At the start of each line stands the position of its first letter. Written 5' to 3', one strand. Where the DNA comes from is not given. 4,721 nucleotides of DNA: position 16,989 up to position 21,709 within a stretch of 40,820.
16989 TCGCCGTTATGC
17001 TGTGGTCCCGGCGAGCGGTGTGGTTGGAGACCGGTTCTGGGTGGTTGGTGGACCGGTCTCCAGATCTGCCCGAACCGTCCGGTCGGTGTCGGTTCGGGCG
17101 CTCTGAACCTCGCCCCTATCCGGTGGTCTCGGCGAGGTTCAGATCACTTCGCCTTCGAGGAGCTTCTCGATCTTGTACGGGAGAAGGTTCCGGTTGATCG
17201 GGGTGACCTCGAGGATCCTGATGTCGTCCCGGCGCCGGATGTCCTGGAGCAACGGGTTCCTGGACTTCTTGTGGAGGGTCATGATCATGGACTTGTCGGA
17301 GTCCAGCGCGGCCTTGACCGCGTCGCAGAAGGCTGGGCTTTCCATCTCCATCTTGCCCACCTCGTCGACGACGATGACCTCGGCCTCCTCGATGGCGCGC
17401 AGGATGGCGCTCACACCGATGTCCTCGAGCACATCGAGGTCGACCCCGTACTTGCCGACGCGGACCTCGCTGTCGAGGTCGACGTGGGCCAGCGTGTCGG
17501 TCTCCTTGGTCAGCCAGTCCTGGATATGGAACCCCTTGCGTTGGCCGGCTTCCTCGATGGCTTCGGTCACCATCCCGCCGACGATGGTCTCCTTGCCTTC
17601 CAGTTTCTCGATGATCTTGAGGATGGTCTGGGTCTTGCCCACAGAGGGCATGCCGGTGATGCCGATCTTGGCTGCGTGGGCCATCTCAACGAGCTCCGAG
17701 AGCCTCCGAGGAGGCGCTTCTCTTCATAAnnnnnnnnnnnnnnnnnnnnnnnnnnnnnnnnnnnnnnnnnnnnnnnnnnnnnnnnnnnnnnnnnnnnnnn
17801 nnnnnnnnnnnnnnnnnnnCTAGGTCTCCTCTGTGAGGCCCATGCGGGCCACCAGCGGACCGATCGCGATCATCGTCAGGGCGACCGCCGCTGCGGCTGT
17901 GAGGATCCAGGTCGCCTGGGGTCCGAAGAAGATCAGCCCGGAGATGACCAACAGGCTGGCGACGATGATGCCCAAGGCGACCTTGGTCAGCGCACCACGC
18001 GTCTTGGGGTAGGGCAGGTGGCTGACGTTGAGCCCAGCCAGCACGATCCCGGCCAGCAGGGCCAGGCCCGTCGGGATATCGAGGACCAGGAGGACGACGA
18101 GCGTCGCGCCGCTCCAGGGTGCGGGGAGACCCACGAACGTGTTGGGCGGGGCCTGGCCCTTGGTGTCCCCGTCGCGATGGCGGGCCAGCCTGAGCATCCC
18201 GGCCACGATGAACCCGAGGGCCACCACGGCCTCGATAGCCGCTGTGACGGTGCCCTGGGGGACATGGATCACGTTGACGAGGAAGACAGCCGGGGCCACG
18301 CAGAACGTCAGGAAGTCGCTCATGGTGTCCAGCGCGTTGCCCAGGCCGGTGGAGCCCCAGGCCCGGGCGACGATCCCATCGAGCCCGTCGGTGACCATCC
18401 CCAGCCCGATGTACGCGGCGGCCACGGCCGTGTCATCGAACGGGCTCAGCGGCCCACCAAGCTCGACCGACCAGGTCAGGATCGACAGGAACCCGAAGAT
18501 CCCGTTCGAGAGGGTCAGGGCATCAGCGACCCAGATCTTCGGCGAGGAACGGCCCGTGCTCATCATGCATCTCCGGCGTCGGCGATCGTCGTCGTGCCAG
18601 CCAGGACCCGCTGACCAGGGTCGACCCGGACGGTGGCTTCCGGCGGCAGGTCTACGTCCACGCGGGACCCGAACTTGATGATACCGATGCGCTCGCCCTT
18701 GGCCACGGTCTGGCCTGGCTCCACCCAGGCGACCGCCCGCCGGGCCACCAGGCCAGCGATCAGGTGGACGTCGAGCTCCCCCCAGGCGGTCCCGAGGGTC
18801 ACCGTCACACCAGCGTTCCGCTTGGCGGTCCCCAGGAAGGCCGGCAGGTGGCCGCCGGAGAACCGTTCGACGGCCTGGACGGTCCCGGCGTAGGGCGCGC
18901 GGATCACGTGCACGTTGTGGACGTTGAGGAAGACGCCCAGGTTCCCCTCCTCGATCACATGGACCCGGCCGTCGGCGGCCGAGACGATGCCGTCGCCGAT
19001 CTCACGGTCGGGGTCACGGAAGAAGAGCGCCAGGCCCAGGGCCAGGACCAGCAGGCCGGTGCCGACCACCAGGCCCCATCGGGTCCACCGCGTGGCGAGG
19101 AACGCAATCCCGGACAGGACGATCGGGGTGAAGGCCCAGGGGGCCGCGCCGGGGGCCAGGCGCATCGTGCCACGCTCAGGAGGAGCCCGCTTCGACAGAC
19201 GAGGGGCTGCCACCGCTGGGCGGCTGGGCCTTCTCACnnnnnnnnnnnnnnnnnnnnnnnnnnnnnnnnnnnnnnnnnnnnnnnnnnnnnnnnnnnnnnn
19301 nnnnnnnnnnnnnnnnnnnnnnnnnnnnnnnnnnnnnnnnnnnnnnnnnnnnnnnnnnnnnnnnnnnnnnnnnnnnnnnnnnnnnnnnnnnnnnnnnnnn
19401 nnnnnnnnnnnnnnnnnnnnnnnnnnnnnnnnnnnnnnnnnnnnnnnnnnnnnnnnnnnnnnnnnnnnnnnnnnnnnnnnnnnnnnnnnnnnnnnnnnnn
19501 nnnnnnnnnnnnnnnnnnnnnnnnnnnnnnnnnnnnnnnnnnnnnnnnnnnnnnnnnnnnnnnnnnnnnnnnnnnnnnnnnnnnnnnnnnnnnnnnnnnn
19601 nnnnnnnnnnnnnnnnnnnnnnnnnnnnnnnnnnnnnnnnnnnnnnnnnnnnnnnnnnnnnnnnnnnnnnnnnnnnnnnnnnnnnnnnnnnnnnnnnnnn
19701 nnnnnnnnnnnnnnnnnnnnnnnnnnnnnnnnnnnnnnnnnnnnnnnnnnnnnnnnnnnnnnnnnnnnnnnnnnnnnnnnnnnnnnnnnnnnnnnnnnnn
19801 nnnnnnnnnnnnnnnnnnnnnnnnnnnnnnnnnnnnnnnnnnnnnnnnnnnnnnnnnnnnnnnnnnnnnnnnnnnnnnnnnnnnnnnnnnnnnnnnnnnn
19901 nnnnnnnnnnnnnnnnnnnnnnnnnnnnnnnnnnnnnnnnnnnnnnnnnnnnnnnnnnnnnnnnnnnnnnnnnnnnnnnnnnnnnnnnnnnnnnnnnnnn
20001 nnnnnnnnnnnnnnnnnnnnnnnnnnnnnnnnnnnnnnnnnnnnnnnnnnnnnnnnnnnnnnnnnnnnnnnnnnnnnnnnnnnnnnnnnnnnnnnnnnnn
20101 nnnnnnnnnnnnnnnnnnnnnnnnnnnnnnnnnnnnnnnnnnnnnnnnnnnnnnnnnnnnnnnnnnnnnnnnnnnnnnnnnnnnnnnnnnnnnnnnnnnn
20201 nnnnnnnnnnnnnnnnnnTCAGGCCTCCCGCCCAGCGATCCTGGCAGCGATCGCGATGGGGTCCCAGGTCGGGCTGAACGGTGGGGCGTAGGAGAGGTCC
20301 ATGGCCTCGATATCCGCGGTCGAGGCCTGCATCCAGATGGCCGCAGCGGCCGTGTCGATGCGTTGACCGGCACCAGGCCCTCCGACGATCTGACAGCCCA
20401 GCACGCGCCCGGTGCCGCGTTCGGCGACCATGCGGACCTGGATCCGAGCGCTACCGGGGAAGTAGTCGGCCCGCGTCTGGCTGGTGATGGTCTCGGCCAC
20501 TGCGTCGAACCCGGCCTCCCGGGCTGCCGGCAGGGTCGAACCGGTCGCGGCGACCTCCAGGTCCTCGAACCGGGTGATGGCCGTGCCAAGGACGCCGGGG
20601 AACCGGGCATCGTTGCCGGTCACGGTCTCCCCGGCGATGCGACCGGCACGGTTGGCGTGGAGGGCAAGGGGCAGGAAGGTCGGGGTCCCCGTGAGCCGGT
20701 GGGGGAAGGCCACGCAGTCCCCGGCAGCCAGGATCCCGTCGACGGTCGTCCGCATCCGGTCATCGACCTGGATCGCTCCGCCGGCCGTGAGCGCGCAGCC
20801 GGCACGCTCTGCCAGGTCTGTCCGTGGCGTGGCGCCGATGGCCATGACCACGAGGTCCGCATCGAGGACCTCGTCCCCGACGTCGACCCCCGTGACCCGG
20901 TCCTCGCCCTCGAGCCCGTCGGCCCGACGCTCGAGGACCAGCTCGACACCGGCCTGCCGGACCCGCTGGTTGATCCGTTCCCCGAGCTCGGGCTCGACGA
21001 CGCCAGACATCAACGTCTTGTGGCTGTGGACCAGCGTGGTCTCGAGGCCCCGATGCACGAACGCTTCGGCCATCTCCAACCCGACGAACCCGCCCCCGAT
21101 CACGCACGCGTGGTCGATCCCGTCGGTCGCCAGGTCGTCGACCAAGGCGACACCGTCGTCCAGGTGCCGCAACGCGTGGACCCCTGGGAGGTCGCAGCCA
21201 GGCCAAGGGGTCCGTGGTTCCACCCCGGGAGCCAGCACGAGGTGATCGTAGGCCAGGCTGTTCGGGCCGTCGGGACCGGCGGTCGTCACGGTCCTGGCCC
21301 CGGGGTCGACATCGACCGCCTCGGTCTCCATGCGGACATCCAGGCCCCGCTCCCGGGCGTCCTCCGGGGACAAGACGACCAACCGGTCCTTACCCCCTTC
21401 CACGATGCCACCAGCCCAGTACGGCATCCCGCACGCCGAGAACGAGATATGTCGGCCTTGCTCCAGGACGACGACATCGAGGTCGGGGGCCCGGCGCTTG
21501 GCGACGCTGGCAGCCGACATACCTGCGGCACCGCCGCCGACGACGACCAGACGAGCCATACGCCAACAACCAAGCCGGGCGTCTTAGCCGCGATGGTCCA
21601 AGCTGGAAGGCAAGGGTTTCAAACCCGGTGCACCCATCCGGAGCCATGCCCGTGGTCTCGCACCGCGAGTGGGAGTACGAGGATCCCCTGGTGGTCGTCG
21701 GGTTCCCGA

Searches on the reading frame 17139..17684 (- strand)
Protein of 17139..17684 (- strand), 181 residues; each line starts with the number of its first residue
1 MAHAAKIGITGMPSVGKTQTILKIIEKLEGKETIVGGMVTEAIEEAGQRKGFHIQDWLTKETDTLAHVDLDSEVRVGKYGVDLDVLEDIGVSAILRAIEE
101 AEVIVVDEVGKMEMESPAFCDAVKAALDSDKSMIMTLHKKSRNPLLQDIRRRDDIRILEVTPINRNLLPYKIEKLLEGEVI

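Call 18: find_homologous_proteins(query=window:17139-17684:-)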
Query window:17139-17684:- (181 aa): 2629 proteins with E <= 0.001 among 2931 candidates; the best 120 are listed.
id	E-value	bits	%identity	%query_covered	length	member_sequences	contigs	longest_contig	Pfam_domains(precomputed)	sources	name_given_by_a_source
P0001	4.2e-104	364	95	100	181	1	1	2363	PF03266.22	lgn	-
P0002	4.5e-101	354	93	100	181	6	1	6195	PF03266.22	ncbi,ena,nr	ncbi:MAG: NTPase [Candidatus Thermoplasmatota archaeon]|nr:NTPase [Candidatus Thermoplasmatota archa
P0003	2.4e-94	332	86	100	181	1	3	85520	PF03266.22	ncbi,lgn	-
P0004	7.9e-94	330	85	100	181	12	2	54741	PF03266.22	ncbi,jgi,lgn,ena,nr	ncbi:nucleotide kinase [Thermoplasmatales archaeon SW_10_69_26]|jgi:nucleoside-triphosphatase|nr:MAG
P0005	4.0e-93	328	86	100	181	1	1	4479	PF03266.22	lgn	-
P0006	3.6e-87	308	80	100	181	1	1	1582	PF03266.22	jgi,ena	-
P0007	2.4e-82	293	79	100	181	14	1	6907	PF03266.22,PF10649.16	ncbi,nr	ncbi:MAG: NTPase [Halobacteriales archaeon]|nr:NTPase [Halobacteriales archaeon]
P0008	7.3e-82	291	77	100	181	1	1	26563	PF03266.22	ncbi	ncbi:MAG: NTPase [Methanobacteriota archaeon]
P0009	3.2e-81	289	76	100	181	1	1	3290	PF03266.22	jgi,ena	-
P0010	1.6e-80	287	79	100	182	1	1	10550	PF03266.22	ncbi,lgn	-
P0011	2.0e-79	283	77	100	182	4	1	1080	PF03266.22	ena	-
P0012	4.7e-79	282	75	100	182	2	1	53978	PF03266.22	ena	-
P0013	5.9e-79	282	76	100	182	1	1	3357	PF03266.22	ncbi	ncbi:MAG: NTPase [Thermoplasmatota archaeon]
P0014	3.6e-78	279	74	100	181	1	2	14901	PF03266.22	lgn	-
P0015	7.6e-78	278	77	100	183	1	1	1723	PF03266.22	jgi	jgi:nucleoside-triphosphatase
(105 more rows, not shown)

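Call 19: find_encoding_contigs(protein=P0003, flank=10000, max_places=4)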
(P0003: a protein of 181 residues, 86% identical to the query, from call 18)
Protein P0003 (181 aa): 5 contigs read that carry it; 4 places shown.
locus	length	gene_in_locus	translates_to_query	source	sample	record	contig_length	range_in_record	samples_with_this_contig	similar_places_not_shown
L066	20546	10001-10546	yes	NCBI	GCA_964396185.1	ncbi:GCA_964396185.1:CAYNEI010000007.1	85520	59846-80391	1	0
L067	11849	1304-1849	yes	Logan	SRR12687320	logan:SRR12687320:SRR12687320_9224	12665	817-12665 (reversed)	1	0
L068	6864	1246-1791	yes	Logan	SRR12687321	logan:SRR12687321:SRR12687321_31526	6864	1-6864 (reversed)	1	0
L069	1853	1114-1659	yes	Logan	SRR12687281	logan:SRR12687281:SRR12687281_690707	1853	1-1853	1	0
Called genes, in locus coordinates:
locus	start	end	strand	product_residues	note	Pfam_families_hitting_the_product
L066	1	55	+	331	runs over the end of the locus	PF00902:TatC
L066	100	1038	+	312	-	PF18911:PKD_4, PF00801:PKD (weak)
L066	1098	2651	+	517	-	PF13115:YtkA (faint)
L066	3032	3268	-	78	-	-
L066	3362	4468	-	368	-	PF01512:Complex1_51K, PF13375:RnfC_N (weak)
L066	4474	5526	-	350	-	PF04371:PAD_porph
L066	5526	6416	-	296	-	PF00795:CN_hydrolase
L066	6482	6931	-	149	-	PF00072:Response_reg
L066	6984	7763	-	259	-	PF09754:PAC2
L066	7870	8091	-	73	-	-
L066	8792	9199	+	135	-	PF02666:PS_Dcarbxylase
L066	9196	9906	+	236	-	PF01066:CDP-OH_P_transf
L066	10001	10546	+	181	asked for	PF03266:NTPase_1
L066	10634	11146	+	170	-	-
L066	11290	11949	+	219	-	PF01351:RNase_HII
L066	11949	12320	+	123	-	PF02036:SCP2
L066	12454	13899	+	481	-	PF02254:TrkA_N, PF01368:DHH, PF02272:DHHA1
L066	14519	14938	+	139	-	PF17032:Zn_ribbon_15 (faint), PF13240:Zn_Ribbon_1 (faint), PF12773:DZR (weak)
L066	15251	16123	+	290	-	PF07969:Amidohydro_3, PF01979:Amidohydro_1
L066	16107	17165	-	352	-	PF00082:Peptidase_S8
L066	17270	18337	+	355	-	PF17396:DUF1611_N, PF07755:DUF1611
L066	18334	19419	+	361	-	PF02746:MR_MLE_N, PF13378:MR_MLE_C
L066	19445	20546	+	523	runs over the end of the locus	PF00082:Peptidase_S8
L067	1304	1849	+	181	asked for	PF03266:NTPase_1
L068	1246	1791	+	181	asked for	PF03266:NTPase_1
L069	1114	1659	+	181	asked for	PF03266:NTPase_1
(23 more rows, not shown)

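Call 20: find_encoding_contigs(protein=P0002, flank=10000, max_places=4)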
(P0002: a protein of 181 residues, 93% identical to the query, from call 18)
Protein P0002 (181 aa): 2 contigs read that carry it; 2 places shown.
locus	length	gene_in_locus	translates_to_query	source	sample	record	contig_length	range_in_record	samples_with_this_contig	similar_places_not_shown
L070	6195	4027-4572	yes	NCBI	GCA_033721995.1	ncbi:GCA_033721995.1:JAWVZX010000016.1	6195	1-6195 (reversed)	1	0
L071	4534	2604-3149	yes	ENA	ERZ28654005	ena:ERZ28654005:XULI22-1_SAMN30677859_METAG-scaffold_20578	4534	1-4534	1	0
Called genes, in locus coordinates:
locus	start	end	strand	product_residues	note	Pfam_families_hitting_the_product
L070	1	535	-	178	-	PF00072:Response_reg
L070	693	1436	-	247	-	PF09754:PAC2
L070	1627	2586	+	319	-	-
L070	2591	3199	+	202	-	PF02666:PS_Dcarbxylase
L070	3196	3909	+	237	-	PF01066:CDP-OH_P_transf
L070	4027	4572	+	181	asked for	PF03266:NTPase_1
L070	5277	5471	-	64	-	-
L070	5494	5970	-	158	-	PF01927:Mut7-C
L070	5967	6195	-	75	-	PF01872:RibD_C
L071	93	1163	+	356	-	-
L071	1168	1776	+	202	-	PF02666:PS_Dcarbxylase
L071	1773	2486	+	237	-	PF01066:CDP-OH_P_transf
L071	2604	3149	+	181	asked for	PF03266:NTPase_1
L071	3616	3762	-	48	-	-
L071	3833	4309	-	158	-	PF01927:Mut7-C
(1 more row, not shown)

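Call 21: find_encoding_contigs(protein=P0004, flank=10000, max_places=4)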
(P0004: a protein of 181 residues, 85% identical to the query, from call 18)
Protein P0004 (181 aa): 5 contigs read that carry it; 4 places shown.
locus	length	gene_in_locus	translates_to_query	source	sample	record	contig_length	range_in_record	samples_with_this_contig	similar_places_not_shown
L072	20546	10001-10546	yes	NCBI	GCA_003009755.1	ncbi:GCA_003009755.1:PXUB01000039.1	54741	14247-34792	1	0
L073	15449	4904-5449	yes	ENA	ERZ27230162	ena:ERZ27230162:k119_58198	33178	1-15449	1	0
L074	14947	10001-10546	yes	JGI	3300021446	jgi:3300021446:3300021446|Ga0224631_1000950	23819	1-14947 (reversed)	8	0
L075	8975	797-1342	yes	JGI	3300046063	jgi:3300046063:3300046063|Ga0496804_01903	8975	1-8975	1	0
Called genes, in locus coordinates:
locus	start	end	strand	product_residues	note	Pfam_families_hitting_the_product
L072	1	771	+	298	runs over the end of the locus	PF00902:TatC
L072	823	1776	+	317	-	PF18911:PKD_4, PF00801:PKD (weak)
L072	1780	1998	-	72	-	-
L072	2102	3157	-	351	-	PF01512:Complex1_51K, PF13375:RnfC_N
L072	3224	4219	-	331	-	PF04371:PAD_porph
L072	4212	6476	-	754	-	-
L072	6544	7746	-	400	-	PF09754:PAC2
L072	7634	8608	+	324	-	-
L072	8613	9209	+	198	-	PF02666:PS_Dcarbxylase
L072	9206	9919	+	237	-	PF01066:CDP-OH_P_transf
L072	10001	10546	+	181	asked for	PF03266:NTPase_1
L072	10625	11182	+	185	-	PF00932:LTD (weak)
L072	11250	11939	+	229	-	PF01351:RNase_HII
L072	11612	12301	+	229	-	PF02036:SCP2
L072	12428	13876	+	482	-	PF02254:TrkA_N, PF01368:DHH, PF02272:DHHA1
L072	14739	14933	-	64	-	PF00313:CSD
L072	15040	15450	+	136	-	PF17032:Zn_ribbon_15 (faint), PF12773:DZR (weak)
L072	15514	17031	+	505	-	PF07969:Amidohydro_3, PF01979:Amidohydro_1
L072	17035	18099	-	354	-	PF00082:Peptidase_S8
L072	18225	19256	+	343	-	PF17396:DUF1611_N, PF07755:DUF1611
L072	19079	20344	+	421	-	PF02746:MR_MLE_N, PF13378:MR_MLE_C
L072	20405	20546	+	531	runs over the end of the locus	PF00082:Peptidase_S8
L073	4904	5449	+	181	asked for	PF03266:NTPase_1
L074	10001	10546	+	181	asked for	PF03266:NTPase_1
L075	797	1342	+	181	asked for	PF03266:NTPase_1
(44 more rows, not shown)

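Call 55: find_encoding_contigs(protein=P0001, flank=10000, max_places=3)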
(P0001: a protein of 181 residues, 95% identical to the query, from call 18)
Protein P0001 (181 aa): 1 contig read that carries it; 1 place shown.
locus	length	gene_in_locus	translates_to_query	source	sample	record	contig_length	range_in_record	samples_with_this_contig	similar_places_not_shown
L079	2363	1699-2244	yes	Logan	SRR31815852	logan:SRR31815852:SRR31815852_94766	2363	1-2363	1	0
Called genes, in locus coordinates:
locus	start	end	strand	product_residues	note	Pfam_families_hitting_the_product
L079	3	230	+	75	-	?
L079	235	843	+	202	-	PF02666:PS_Dcarbxylase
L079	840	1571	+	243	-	PF01066:CDP-OH_P_transf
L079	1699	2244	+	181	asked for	PF03266:NTPase_1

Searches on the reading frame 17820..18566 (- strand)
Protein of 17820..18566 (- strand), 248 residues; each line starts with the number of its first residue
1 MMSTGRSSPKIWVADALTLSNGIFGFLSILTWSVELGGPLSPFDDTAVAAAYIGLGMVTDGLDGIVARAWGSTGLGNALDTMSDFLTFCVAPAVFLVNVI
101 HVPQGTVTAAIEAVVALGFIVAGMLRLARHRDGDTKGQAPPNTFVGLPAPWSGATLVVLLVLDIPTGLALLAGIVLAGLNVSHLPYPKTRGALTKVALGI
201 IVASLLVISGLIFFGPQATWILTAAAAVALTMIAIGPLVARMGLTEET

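Call 38: search_protein_families(library=pfam, proteins=[window:17820-18566:-], max_evalue=0.00001)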
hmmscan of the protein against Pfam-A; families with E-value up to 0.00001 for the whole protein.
window:17820-18566:- (248 aa): 1 family
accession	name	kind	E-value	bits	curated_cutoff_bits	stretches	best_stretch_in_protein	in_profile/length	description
PF01066.26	CDP-OH_P_transf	-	1.2e-09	39.2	22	1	13-162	3-135/152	CDP-alcohol phosphatidyltransferase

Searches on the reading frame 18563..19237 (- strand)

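Call 38: search_protein_families(library=pfam, proteins=[window:18563-19237:-], max_evalue=0.00001)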
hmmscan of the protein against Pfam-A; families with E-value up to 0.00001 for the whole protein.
window:18563-19237:- (224 aa): 1 family
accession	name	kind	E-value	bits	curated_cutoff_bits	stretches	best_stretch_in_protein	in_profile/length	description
PF02666.20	PS_Dcarbxylase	-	3.4e-29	102.4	22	1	71-218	7-197/198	Phosphatidylserine decarboxylase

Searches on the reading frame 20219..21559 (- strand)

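Call 38: search_protein_families(library=pfam, proteins=[window:20219-21559:-], max_evalue=0.00001)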
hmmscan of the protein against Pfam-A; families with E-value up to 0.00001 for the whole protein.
window:20219-21559:- (446 aa): 7 families
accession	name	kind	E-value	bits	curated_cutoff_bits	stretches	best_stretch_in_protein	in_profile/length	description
PF07992.20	Pyr_redox_2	-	1.9e-58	198.7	26.1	1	3-290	2-278/291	Pyridine nucleotide-disulphide oxidoreductase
PF00070.33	Pyr_redox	-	6.8e-19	68.6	22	1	150-227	1-79/82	Pyridine nucleotide-disulphide oxidoreductase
PF02852.28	Pyr_redox_dim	-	1.3e-16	61.2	25.3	1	329-431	4-105/110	Pyridine nucleotide-disulphide oxidoreductase, dimerisation domain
PF13738.12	Pyr_redox_3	-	2.8e-11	43.7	30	1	150-280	166-305/305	Pyridine nucleotide-disulphide oxidoreductase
PF01266.30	DAO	-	1.9e-10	41.3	27.9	0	4-56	2-49/353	FAD dependent oxidoreductase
PF13450.12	NAD_binding_8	-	7.8e-08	32.9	21.9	0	6-40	1-33/68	NAD(P)-binding Rossmann-like domain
PF03486.20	HI0933_like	-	2e-07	31.1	50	0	4-38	3-35/244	HI0933-like protein Rossmann domain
